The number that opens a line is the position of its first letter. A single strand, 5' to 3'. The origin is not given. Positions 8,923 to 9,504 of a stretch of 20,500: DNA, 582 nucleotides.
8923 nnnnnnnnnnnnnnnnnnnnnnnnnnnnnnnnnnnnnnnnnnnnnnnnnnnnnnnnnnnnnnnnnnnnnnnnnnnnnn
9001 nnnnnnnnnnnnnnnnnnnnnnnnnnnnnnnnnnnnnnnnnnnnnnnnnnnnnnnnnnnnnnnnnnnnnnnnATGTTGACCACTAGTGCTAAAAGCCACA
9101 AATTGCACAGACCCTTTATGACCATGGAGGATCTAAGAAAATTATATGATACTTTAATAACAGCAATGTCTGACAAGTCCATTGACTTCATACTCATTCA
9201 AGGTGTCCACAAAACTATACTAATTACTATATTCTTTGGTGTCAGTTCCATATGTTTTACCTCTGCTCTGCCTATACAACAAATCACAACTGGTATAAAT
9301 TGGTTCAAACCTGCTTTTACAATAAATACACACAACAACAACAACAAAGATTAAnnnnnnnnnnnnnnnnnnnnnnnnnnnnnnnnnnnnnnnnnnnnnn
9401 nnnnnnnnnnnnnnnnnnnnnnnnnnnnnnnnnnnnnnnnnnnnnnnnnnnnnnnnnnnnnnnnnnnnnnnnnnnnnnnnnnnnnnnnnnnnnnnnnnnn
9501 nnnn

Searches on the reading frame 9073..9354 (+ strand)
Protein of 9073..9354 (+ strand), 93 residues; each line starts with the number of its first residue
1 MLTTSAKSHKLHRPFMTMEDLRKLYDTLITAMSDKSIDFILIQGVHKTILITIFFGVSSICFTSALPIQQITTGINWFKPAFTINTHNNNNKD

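Call 9: search_protein_families(library=pfam, proteins=[window:9073-9354:+], max_evalue=1)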
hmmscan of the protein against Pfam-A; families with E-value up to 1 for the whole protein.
window:9073-9354:+ (93 aa): 1 family
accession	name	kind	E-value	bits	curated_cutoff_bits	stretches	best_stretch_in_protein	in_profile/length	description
PF06817.19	RVT_thumb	-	0.24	11.7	27.6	0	68-88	17-37/66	Reverse transcriptase thumb domain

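Call 21: find_encoding_contigs(protein=window:9073-9354:+, flank=10000)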
Protein window:9073-9354:+ (93 aa): no gene with exactly this product is on record in the collection.
